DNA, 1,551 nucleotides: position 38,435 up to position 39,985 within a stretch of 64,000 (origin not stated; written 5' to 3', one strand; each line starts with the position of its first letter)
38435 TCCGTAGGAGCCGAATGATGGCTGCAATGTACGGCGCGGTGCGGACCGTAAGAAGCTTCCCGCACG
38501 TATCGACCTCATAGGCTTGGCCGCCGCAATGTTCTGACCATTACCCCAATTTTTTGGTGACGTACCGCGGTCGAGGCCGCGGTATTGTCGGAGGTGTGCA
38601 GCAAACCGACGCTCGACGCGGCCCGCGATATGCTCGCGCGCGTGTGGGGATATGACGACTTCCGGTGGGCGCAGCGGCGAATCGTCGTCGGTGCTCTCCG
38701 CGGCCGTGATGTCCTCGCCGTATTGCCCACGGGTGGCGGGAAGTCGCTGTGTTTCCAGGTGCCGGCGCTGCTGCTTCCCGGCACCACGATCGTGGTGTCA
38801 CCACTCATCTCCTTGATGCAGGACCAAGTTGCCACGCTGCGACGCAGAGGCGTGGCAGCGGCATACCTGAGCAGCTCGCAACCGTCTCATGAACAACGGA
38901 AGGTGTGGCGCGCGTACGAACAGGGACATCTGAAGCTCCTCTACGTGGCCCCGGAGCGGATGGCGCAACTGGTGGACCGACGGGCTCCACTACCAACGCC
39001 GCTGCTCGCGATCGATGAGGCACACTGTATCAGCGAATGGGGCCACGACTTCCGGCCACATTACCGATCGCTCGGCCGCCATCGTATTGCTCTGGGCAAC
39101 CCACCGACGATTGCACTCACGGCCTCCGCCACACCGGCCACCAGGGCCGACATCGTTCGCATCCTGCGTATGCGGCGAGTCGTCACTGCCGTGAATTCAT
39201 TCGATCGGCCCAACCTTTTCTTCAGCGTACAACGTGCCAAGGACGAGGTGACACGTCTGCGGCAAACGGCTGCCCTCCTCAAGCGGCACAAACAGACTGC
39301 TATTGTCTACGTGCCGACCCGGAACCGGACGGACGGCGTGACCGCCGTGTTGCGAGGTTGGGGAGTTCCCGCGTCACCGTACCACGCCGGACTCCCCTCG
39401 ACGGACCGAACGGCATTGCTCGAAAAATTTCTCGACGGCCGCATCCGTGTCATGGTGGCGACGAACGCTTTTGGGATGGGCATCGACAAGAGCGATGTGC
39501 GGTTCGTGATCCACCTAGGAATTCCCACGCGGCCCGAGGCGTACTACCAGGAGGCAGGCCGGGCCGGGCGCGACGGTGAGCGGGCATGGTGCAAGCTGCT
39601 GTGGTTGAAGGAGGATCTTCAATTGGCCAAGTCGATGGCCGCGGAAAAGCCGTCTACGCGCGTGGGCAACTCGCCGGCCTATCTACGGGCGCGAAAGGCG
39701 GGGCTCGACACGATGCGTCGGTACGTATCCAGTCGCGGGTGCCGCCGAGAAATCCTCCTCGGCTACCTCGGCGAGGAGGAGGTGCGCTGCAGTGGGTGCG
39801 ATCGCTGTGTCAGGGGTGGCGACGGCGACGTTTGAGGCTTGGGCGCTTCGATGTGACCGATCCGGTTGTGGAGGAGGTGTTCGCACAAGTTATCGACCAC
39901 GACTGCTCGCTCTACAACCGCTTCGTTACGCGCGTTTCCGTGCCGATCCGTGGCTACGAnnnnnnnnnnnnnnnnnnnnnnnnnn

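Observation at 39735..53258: Diverged direct repeat of the recQ 3' end brackets a ~13.3 kb accessory segment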

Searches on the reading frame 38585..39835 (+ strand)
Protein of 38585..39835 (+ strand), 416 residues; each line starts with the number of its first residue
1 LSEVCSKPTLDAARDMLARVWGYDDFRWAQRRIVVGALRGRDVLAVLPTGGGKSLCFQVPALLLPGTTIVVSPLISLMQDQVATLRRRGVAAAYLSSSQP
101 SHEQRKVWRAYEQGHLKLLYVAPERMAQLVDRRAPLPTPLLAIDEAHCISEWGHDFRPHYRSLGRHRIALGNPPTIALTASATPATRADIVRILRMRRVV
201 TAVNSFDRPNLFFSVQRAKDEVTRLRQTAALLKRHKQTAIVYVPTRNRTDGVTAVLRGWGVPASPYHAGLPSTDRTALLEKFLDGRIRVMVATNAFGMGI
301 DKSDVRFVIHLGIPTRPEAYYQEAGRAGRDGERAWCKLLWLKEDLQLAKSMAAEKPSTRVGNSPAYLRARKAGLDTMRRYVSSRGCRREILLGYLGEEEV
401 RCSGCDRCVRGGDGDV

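Call 7: search_protein_families(library=pfam, proteins=[window:38585-39835:+])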
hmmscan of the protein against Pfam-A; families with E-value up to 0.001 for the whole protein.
window:38585-39835:+ (416 aa): 3 families
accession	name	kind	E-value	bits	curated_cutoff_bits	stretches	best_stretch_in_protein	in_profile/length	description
PF00270.35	DEAD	-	4.8e-25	88.7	26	1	30-185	4-161/167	DEAD/DEAH box helicase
PF00271.37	Helicase_C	-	6e-25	88.1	23.5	1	231-331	9-110/110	Helicase conserved C-terminal domain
PF16124.10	RecQ_Zn_bind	-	6.3e-09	36.9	25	1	343-408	2-65/66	RecQ zinc-binding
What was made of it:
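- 38585..39835 (+): Short RecQ-family helicase gene (416 aa). It ends just after the zinc-binding motif and is intact. Pfam DEAD, Helicase_C and RecQ_Zn_bind (call 7).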

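Call 9: find_homologous_proteins(query=window:38585-39835:+, max_evalue=1e-30)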
Query window:38585-39835:+ (416 aa): 8000 proteins with E <= 1e-30 among 8000 candidates; the best 120 are listed.
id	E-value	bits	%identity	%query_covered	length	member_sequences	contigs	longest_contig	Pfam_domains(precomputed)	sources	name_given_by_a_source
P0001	1.7e-273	925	98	100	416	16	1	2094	PF00270.36,PF16124.11,PF00271.38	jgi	-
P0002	1.1e-220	751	82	97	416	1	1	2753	PF00270.36,PF16124.11,PF00271.38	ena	-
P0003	3.0e-219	746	80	97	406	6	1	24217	PF00270.36,PF16124.11,PF00271.38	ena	-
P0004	7.7e-209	712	76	98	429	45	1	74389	PF00270.36,PF16124.11,PF00271.38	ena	-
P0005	1.0e-207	708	78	95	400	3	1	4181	PF00270.36,PF16124.11,PF00271.38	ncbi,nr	ncbi:MAG: ATP-dependent DNA helicase [Gemmatimonadetes bacterium]|nr:ATP-dependent DNA helicase [Gem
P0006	2.5e-204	697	77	97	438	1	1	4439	PF00270.36,PF16124.11,PF00271.38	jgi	jgi:ATP-dependent DNA helicase RecQ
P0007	5.1e-203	692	75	98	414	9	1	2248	PF00270.36,PF16124.11,PF00271.38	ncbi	-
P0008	2.0e-202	690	76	96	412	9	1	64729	PF00270.36,PF16124.11,PF00271.38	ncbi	-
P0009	6.3e-202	689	77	96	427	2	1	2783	PF00270.36,PF16124.11,PF00271.38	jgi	jgi:ATP-dependent DNA helicase RecQ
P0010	9.4e-201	685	77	96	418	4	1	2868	PF00270.36,PF16124.11,PF00271.38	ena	-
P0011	3.2e-189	647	77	90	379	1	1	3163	PF00270.36,PF16124.11,PF00271.38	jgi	jgi:ATP-dependent DNA helicase RecQ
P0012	1.7e-183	628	69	97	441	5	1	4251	PF00270.36,PF16124.11,PF00271.38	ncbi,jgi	jgi:ATP-dependent DNA helicase RecQ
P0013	1.6e-181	622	71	93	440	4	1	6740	PF00270.36,PF16124.11,PF00271.38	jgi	jgi:ATP-dependent DNA helicase RecQ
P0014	1.4e-177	609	70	98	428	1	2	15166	PF00270.36,PF16124.11,PF00271.38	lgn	-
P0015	1.9e-168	579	66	96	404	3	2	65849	PF00270.36,PF16124.11,PF00271.38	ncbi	-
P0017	3.4e-165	568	67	96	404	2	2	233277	PF00270.36,PF16124.11,PF00271.38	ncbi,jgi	jgi:ATP-dependent DNA helicase RecQ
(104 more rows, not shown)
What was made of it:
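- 38585..39835 (+): Gemmatimonadota orthologues of about 400-440 aa (call 9).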

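Call 11: find_encoding_contigs(protein=P0003, flank=10000, max_places=4)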
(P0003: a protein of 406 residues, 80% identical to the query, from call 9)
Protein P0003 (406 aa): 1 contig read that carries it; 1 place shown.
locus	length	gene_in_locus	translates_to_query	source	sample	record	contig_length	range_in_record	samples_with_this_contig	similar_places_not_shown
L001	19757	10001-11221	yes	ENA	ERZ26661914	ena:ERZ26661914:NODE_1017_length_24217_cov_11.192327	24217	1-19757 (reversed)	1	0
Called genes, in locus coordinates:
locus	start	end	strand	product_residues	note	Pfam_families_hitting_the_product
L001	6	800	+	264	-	PF03308:MeaB, PF00009:GTP_EFTU (faint), PF01656:CbiA (weak), PF02492:cobW (weak), PF03266:NTPase_1 (weak)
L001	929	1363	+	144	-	PF02310:B12-binding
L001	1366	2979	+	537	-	PF01039:Carboxyl_trans, PF03255:ACCA (weak)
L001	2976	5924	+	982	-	PF00082:Peptidase_S8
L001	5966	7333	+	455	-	PF07287:AtuA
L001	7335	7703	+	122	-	PF23544:AtuA_ferredoxin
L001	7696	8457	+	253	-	PF00378:ECH_1, PF16113:ECH_2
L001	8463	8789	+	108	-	-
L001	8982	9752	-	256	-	PF00034:Cytochrom_C, PF13442:Cytochrome_CBB3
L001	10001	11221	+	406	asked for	PF00270:DEAD, PF00271:Helicase_C, PF16124:RecQ_Zn_bind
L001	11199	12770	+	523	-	PF00174:Oxidored_molyb, PF03404:Mo-co_dimer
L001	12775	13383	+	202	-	PF13442:Cytochrome_CBB3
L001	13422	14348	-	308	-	PF05368:NmrA, PF01370:Epimerase (weak), PF02254:TrkA_N (weak), PF13460:NAD_binding_10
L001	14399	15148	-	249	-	PF00072:Response_reg, PF04397:LytTR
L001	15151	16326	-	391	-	PF06580:His_kinase, PF02518:HATPase_c (weak)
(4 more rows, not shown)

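Call 12: find_encoding_contigs(protein=P0004, flank=10000, max_places=4)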
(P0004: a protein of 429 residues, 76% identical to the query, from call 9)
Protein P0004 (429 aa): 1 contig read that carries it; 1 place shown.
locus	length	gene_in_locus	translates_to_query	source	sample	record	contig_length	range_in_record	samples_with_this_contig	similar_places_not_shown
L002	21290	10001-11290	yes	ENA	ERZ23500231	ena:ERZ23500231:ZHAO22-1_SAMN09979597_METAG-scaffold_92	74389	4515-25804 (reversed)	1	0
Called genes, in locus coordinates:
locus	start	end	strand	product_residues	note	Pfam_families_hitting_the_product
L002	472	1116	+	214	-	PF00210:Ferritin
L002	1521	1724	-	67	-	-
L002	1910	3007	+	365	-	PF00034:Cytochrom_C (faint), PF03150:CCP_MauG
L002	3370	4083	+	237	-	PF01325:Fe_dep_repress, PF12802:MarR_2 (weak), PF02742:Fe_dep_repr_C, PF04023:FeoA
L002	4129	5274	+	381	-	-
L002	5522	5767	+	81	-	PF10387:DUF2442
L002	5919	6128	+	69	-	-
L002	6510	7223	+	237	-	PF01325:Fe_dep_repress, PF12802:MarR_2 (weak), PF02742:Fe_dep_repr_C, PF04023:FeoA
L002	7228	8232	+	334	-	PF07731:Cu-oxidase_2, PF07732:Cu-oxidase_3, PF07731:Cu-oxidase_2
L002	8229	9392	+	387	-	PF02535:Zip (weak)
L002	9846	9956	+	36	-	-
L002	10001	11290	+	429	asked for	PF00270:DEAD, PF00271:Helicase_C, PF16124:RecQ_Zn_bind (weak)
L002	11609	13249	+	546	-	PF07969:Amidohydro_3 (weak), PF01979:Amidohydro_1 (faint), PF07969:Amidohydro_3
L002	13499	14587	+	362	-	PF14226:DIOX_N, PF03171:2OG-FeII_Oxy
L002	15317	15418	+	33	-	-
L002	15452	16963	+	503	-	PF00144:Beta-lactamase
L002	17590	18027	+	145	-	PF07884:VKOR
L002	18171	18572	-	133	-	-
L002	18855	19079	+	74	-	-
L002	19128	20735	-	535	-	PF05547:Peptidase_M6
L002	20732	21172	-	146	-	-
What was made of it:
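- The cargo in L002 also lacks an integrase (call 12).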

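Call 13: find_encoding_contigs(protein=P0008, flank=10000, max_places=4)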
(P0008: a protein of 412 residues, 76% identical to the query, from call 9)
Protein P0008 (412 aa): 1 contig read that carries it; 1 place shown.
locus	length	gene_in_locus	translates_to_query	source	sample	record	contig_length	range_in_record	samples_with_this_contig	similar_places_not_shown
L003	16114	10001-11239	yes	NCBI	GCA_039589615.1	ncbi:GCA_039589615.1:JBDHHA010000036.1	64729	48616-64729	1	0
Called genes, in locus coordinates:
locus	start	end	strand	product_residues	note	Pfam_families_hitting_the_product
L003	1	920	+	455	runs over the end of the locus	PF07287:AtuA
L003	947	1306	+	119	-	PF23544:AtuA_ferredoxin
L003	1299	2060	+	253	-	PF00378:ECH_1, PF16113:ECH_2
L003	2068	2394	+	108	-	PF13248:Zn_ribbon_3 (weak)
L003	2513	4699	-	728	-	PF19313:DUF5916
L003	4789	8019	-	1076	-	PF26549:Tricorn_N, PF26550:Tricorn_2nd, PF07676:PD40, PF26549:Tricorn_N, PF26550:Tricorn_2nd, PF07676:PD40 (weak), PF01979:Amidohydro_1, PF07969:Amidohydro_3 (weak), +1 more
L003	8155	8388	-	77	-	PF01381:HTH_3, PF13443:HTH_26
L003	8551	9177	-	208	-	-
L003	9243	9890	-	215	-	PF00188:CAP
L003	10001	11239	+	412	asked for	PF00270:DEAD, PF00271:Helicase_C, PF16124:RecQ_Zn_bind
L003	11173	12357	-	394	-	PF01839:FG-GAP (faint), PF13517:FG-GAP_3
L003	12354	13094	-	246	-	-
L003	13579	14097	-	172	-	-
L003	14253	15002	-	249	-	PF00072:Response_reg, PF04397:LytTR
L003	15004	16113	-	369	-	?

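Call 16: find_encoding_contigs(protein=P0001, flank=10000, max_places=6)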
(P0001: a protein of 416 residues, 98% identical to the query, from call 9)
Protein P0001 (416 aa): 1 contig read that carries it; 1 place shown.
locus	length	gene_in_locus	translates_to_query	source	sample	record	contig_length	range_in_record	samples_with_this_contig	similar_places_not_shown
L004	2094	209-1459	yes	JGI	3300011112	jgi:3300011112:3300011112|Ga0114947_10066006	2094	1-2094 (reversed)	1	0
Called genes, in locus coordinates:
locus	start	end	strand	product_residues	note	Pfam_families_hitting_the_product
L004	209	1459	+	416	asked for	PF00270:DEAD, PF00271:Helicase_C, PF16124:RecQ_Zn_bind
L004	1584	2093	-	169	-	?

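Call 22: find_related_loci(query=window:38585-39835:+, collection=genome_contigs, flank=10000)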
Query window:38585-39835:+ (416 aa) in genome_contigs; peptide patterns used: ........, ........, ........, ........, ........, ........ (x = any residue, [..] = any of these).
600 stretches matched a pattern (row limit reached: there are more); 600 encode a relative of the query (tblastn E <= 1e-3); the best 80 are kept; 80 distinct loci.
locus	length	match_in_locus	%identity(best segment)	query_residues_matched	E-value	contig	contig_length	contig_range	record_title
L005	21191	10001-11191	46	10-409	1e-106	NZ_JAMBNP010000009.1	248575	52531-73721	Paenibacillus glycanilyticus strain MERTA38 NODE_9_, whole genome shotgun sequence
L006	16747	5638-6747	49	10-385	1e-104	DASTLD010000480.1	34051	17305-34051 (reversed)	MAG TPA_asm: Longimicrobium sp. isolate SMAG_U2535 k141_190723, whole genome shotgun sequence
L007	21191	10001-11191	43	10-413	7e-104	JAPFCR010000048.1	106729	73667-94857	MAG: Sporosarcina sp. isolate bin_12_DannyCat k141_95311, whole genome shotgun sequence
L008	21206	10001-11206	46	6-409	6e-103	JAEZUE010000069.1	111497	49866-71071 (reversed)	MAG: Verrucomicrobia bacterium isolate OH_PDB_75 k127_120987, whole genome shotgun sequence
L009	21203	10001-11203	44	6-408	1e-102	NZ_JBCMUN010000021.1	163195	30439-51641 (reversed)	Paenibacillus oryzisoli strain B-14089 B_14089_contig_0000021, whole genome shotgun sequence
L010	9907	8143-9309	45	16-408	3e-102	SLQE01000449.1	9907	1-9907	MAG: Bacteroidetes bacterium isolate CSSed165cm_521R1 CSSed16-5cm-26678, whole genome shotgun sequence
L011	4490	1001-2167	47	17-409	2e-102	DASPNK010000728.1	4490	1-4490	MAG TPA_asm: Planctomycetota bacterium isolate SMAG_U12119 k141_67971, whole genome shotgun sequence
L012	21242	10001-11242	44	2-408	5e-102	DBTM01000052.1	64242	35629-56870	MAG TPA_asm: Clostridiales bacterium UBA1316 UBA1316_contig_3554, whole genome shotgun sequence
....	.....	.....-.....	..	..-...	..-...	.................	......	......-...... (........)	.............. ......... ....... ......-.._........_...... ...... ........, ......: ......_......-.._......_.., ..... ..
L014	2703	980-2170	42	10-409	3e-104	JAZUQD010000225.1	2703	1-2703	MAG: Pradoshia sp. isolate T1900044860_TS20190326.MAGScoT_cleanbin_000025 SGB_3097_k141_1262393, whole genome shotgun se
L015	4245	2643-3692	52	2-347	4e-101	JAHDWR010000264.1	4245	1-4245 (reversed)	MAG: Dehalococcoidia bacterium isolate CHL9 NODE_17861_length_4245_cov_7.251551, whole genome shotgun sequence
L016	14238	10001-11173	46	17-411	1e-100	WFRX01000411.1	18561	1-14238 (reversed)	MAG: bacterium isolate S015_6 k151_919031, whole genome shotgun sequence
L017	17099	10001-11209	45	1-409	2e-100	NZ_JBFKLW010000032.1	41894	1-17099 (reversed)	MAG: Shewanella sp. isolate Mix_sand22.2022.08.D.23 k141_247243_length_41894_cov_25.5226, whole genome shotgun sequence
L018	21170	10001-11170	46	15-409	1e-100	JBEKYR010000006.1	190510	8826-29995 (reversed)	MAG: Verrucomicrobiota bacterium isolate SPRUCE 67 SPRUCE_67_6, whole genome shotgun sequence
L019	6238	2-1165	45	26-408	2e-100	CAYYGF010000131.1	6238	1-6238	MAG TPA_asm: uncultured Oscillospiraceae bacterium isolate binchicken_co336_8 genome assembly, contig: NODE_7938_length_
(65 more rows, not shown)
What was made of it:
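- Tried and rejected: genome_contigs scan with RecQ (call 22).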
